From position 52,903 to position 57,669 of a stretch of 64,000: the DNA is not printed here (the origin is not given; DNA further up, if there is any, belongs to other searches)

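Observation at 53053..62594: Three consecutive giant low-complexity (prion-like Q/N/G/Y) virion proteins carrying zinc ribbons, an HExxH motif and a shared (K/R)YGG C-terminal element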

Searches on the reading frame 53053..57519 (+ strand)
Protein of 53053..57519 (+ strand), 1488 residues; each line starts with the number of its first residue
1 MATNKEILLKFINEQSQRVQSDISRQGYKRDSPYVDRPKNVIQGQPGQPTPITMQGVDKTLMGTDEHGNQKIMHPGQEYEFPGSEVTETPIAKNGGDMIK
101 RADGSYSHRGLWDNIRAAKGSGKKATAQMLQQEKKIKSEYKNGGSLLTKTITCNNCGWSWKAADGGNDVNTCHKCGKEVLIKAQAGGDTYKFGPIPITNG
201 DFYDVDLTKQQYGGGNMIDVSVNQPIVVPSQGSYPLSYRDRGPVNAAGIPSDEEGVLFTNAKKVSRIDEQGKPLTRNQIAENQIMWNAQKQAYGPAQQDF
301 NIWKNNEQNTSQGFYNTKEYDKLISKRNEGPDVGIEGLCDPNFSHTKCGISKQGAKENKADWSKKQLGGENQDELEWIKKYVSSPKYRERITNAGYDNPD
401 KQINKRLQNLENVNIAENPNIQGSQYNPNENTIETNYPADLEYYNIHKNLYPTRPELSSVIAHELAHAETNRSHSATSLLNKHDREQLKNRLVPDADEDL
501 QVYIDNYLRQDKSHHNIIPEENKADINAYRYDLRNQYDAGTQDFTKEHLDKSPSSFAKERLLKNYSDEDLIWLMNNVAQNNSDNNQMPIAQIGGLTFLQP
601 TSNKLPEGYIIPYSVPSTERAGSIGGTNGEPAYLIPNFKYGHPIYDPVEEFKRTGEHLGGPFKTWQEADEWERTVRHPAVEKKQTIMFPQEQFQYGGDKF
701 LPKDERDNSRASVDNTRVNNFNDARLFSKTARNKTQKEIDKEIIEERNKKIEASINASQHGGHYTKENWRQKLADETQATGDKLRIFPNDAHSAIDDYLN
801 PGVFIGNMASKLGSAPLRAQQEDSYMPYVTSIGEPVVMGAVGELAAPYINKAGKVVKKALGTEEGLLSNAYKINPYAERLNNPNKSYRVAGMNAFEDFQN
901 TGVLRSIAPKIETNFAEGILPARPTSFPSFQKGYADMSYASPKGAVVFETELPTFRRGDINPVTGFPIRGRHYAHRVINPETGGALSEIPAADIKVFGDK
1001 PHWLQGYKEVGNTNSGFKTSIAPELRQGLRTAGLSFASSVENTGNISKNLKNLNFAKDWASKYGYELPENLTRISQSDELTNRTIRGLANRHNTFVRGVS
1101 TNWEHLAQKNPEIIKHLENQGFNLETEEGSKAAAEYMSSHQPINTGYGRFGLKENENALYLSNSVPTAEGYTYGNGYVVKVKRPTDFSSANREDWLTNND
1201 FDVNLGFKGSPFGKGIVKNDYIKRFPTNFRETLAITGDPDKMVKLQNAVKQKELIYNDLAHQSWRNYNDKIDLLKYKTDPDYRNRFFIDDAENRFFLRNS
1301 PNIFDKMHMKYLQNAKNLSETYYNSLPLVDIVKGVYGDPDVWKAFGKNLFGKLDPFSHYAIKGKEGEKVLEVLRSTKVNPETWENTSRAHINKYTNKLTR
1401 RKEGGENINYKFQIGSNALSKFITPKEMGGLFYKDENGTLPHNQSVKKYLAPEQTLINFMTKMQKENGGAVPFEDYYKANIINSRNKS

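Call 5: search_protein_families(library=pfam, proteins=[window:53053-57519:+], max_evalue=0.1)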
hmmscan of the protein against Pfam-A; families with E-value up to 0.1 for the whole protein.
window:53053-57519:+ (1488 aa): 1 family
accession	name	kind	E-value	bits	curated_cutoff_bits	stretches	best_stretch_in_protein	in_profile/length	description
PF07295.17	DUF1451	-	0.059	14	26.1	0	127-178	90-140/146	Zinc-ribbon containing domain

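Call 6: search_protein_families(library=phrogs, proteins=[window:53053-57519:+], max_evalue=0.01)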
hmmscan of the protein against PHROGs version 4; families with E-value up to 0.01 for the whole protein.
window:53053-57519:+ (1488 aa): 1 family
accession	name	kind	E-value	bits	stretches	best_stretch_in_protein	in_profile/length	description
phrog_24249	-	tail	2.4e-29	103.7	1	357-585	511-735/739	tail protein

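Call 11: find_homologous_proteins(query=window:53053-57519:+)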
Query window:53053-57519:+ (1488 aa): 295 proteins with E <= 0.001 among 5867 candidates; the best 120 are listed.
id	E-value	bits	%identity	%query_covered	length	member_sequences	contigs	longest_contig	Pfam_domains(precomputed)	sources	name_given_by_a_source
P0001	0.0e+0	3460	100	100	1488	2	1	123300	-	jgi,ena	-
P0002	0.0e+0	1191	70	31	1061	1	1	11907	-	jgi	-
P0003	7.0e-284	963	74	16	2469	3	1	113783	-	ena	-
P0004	2.1e-279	949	77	16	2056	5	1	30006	-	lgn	-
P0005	2.5e-279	948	74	16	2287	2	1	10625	-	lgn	-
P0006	1.7e-238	813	76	25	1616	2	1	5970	-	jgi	jgi:hypothetical protein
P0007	5.2e-186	639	57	29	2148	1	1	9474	PF19058.6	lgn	-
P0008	5.6e-173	596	63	24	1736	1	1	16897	PF19058.6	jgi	jgi:hypothetical protein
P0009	1.1e-160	555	72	22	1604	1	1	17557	-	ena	-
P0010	2.0e-158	548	65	13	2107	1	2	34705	PF03734.20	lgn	-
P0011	3.4e-156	540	66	11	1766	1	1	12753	-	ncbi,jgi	jgi:hypothetical protein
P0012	1.3e-152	528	61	12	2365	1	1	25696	-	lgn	-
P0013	8.5e-150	519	71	12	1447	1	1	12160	-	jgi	-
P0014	3.9e-127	444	62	11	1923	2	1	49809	-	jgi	jgi:hypothetical protein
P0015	1.1e-123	433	49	13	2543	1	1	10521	-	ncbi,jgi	jgi:hypothetical protein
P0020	5.0e-102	361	70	15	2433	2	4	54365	PF01476.27,PF01510.31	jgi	jgi:LysM repeat protein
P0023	2.6e-92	329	56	9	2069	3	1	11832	PF18760.8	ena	-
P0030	1.1e-74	270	31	31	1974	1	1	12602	PF01476.27,PF03734.20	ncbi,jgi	jgi:LysM repeat protein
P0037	8.7e-64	234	48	15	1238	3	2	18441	PF22562.3,PF03734.20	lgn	-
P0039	2.8e-63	232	53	11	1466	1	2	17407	PF19058.6,PF05305.20,PF26555.1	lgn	-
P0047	2.4e-60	223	55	13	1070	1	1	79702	PF18013.7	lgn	-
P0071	5.6e-38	148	35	14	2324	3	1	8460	PF01471.24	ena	-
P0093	1.7e-28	117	31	12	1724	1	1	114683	PF01476.27,PF03734.20,PF23473.2,PF01464.26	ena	-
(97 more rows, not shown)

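Call 14: search_dna_similar(query=window:53053-57519:+, collection=phages, mode=protein, max_rows=25)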
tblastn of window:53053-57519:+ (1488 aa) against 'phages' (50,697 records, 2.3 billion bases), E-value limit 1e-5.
Records with a match: 10; places in all: 10; records where one place covers at least 80% of the query: 0.
Best place of each record, by identity: <60% 10.
By first word of the organism name: Cellulophaga 7; CrAssphage 2; Bacteriophage 1.
By host as written in the record: - 3; Cellulophaga baltica #18 2; Cellulophaga baltica #4 2; Cellulophaga baltica #17 2; Cellulophaga baltica #13 1.
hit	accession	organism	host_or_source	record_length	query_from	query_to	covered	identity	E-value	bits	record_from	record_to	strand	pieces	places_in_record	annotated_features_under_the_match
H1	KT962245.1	Cellulophaga phage phi4:1_13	Cellulophaga baltica #13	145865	357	574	15%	33.3%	5e-21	107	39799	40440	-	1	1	structural protein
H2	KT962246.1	Cellulophaga phage phi4:1_18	Cellulophaga baltica #18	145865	357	574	15%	33.3%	5e-21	107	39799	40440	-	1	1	structural protein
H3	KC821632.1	Cellulophaga phage phi4:1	Cellulophaga baltica #4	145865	357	574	15%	33.3%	5e-21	107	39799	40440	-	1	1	structural protein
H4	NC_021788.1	Cellulophaga phage phi4:1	Cellulophaga baltica #4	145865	357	574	15%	33.3%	5e-21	107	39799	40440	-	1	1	tail protein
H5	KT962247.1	Cellulophaga phage phi17:2_18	Cellulophaga baltica #18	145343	357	574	15%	32.5%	4e-20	103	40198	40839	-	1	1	putative tail protein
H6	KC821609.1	Cellulophaga phage phi17:2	Cellulophaga baltica #17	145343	357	574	15%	32.5%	4e-20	103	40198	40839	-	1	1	putative tail protein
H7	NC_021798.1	Cellulophaga phage phi17:2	Cellulophaga baltica #17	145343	357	574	15%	32.5%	4e-20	103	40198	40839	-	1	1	tail protein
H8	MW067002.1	CrAssphage sp. C0526BW15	stool sample from an infant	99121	1059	1201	10%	34.4%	3e-7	62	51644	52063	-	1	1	hypothetical protein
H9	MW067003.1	CrAssphage sp. C0531BW4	stool sample from an infant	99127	1059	1201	10%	34.4%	4e-7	61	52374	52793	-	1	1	hypothetical protein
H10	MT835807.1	Bacteriophage sp.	human fecal samples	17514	1059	1201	10%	34.4%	4e-7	61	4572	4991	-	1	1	record has no annotation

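Call 23: search_solved_structures(query=window:53053-57519:+, max_evalue=1)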
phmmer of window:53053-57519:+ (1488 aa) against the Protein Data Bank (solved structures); distinct sequences matched with E-value up to 1: 0.

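Call 30: search_protein_families(library=pfam, proteins=[P0007, P0023, P0037, P0039, P0047, P0093], max_evalue=0.001)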
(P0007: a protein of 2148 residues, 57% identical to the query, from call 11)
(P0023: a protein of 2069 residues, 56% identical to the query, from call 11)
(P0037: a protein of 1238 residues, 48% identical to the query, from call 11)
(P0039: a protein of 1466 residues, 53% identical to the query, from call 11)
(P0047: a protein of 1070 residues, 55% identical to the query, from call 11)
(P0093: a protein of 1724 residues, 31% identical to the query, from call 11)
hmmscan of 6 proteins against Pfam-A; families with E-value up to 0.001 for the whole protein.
P0007 (2148 aa): 2 families
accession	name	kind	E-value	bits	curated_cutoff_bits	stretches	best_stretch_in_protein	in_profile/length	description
PF03734.19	YkuD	-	9.2e-06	26.7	23.4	1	403-533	3-141/146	L,D-transpeptidase catalytic domain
PF19058.5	DUF5754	-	9.6e-06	26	27.4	1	647-695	4-49/49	Family of unknown function (DUF5754)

P0023 (2069 aa): 1 family
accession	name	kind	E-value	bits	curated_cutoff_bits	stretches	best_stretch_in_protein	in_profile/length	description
PF18760.7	ART-PolyVal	-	2.1e-05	25.7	31.2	1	1602-1784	1-140/140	ADP-Ribosyltransferase in polyvalent proteins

P0037 (1238 aa): 4 families
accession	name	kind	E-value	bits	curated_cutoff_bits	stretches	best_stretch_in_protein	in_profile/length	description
PF03734.19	YkuD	-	3.3e-09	37.9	23.4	1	772-921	4-142/146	L,D-transpeptidase catalytic domain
PF22562.2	UBA_7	-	2.4e-05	24.6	27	0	1000-1020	2-22/48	UBA-like domain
PF21672.2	COMM_HN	-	0.00016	22.6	23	0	1146-1187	59-100/103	COMMD2-7/10, HN domain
PF12169.13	DNA_pol3_gamma3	-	0.00066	19.9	24.4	0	980-1009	28-57/143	DNA polymerase III subunits gamma and tau domain III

P0039 (1466 aa): 3 families
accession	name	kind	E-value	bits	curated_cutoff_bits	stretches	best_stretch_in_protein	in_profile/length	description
PF19058.5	DUF5754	-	1.3e-06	28.8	27.4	1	1281-1328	5-49/49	Family of unknown function (DUF5754)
PF05305.19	DUF732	-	4.6e-06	27.4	22.4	0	1055-1093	24-65/72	Protein of unknown function (DUF732)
PF21672.2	COMM_HN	-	0.00072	20.5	23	0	1369-1415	54-100/103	COMMD2-7/10, HN domain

P0047 (1070 aa): 2 families
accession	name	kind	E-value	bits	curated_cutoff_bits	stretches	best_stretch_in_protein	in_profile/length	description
PF18013.6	Phage_lysozyme2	-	9e-33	113.8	28.2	1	7-141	4-138/140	Phage tail lysozyme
PF05257.22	CHAP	-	5e-05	24.1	26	1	690-790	8-79/81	CHAP domain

P0093 (1724 aa): 6 families
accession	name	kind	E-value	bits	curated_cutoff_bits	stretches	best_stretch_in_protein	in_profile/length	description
PF01476.26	LysM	-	8e-40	135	20.9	3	1137-1180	1-43/43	LysM domain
PF01464.25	SLT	-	7e-13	48.6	21.3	1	846-964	5-114/117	Transglycosylase SLT domain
PF03734.19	YkuD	-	4e-12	47.4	23.4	1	1228-1385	2-146/146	L,D-transpeptidase catalytic domain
PF23473.1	LysM3_LYK4_5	-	9.6e-07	29.2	29.3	0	1136-1171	4-38/48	LYK4/5 LysM3 domain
PF23577.1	LysM_RLK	-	3.8e-05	24.1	27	0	724-756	3-35/44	LysM domain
PF23457.1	LysM2_NFP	-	0.00055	20.4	36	0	723-768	7-55/56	NFP LysM2 domain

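Call 76: get_annotated_region(hit=H3, flank=9000)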
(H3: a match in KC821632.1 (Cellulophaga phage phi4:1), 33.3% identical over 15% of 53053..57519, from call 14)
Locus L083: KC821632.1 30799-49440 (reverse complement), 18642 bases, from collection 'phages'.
description: Cellulophaga phage phi4:1, complete genome.
organism: Cellulophaga phage phi4:1 (NCBI taxid 1328029)
taxonomy: Viruses; Duplodnaviria; Heunggongvirae; Uroviricota; Caudoviricetes; Lightbulbvirus; Lightbulbvirus Cba41
host: Cellulophaga baltica #4; source: seawater; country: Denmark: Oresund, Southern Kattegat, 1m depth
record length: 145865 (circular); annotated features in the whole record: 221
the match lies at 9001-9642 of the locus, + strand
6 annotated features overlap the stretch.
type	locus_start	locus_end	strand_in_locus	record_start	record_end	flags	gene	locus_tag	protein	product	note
CDS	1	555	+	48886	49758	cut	-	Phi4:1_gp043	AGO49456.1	structural protein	annotation based on experimental MS/MS proteomics analysis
CDS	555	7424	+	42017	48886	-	-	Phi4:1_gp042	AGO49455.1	structural protein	annotation based on experimental MS/MS proteomics analysis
CDS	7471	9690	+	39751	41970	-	-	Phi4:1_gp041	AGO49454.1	structural protein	annotation based on experimental MS/MS proteomics analysis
CDS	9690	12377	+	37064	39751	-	-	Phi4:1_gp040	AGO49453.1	structural protein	annotation based on experimental MS/MS proteomics analysis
CDS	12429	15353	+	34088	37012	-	-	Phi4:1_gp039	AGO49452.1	structural protein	annotation based on experimental MS/MS proteomics analysis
CDS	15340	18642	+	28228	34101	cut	-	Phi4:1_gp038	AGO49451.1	structural protein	annotation based on experimental MS/MS proteomics analysis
